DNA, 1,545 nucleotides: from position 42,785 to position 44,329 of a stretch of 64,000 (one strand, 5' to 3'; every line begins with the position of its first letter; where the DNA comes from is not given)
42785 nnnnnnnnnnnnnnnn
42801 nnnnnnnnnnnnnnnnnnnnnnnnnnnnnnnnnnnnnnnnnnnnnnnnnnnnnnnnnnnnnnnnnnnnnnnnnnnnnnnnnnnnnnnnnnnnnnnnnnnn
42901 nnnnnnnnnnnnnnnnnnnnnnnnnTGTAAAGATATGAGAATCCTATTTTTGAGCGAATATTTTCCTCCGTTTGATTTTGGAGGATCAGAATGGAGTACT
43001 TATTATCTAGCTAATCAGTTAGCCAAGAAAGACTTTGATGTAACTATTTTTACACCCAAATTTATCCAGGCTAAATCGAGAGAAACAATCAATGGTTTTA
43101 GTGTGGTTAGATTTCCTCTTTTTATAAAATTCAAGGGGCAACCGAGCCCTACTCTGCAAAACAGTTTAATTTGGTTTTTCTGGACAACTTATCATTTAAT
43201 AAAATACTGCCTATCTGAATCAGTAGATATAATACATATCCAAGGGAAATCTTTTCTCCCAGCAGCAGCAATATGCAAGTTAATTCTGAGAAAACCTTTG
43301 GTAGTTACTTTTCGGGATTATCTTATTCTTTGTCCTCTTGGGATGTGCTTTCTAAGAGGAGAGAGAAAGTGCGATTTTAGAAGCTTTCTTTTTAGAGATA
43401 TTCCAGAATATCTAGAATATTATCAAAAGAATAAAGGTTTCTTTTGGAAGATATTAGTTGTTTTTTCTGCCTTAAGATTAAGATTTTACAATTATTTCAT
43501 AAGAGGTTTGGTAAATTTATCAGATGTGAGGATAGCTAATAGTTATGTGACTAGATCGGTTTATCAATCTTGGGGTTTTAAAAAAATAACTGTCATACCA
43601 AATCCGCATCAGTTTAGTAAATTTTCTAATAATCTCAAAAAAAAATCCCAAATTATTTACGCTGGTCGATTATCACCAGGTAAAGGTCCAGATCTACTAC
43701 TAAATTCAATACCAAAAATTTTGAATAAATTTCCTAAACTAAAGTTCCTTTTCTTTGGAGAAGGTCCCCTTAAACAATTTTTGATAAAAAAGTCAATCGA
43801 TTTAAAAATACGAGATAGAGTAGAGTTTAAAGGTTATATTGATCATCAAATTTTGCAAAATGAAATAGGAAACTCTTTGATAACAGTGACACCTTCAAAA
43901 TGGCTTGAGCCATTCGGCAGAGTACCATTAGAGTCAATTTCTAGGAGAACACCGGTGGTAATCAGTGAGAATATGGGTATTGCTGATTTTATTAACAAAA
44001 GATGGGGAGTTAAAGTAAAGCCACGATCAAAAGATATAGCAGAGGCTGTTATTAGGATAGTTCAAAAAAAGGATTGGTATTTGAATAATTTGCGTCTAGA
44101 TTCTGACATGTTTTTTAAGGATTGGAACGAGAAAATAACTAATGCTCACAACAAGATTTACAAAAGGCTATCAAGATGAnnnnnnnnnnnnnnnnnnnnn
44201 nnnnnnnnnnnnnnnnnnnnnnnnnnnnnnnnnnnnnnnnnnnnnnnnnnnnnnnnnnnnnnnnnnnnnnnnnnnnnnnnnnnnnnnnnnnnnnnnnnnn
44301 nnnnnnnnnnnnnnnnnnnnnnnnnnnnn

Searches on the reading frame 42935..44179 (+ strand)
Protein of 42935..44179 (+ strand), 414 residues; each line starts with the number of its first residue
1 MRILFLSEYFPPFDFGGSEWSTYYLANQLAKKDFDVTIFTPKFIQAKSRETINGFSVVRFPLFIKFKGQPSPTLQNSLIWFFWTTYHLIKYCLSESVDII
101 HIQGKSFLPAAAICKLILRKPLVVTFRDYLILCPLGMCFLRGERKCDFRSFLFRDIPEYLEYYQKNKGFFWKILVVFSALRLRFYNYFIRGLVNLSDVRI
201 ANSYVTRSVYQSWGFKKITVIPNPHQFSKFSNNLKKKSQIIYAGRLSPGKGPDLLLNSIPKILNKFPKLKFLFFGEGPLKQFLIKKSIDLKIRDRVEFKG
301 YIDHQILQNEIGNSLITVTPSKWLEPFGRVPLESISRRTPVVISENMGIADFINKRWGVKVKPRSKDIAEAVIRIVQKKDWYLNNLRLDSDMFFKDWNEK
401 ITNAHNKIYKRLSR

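Call 9: search_protein_families(library=pfam, proteins=[window:42935-44179:+], max_evalue=0.001)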
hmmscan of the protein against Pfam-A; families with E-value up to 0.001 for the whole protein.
window:42935-44179:+ (414 aa): 5 families
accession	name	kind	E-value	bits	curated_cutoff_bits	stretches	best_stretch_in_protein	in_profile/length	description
PF00534.26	Glycos_transf_1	-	1.3e-27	96.9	26.4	1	229-379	6-159/172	Glycosyl transferases group 1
PF13692.12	Glyco_trans_1_4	-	3.2e-20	73.3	27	1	239-377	3-141/142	Glycosyl transferases group 1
PF13439.12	Glyco_transf_4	-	5.8e-18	65.9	28.5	1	15-224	1-165/170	Glycosyltransferase Family 4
PF13579.12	Glyco_trans_4_4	-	3.8e-09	37.5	29.7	1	16-223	1-157/158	Glycosyl transferase 4-like domain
PF20706.3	GT4-conflict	-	1.2e-08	34.9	26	1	235-407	195-357/385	Family 4 Glycosyltransferase in conflict systems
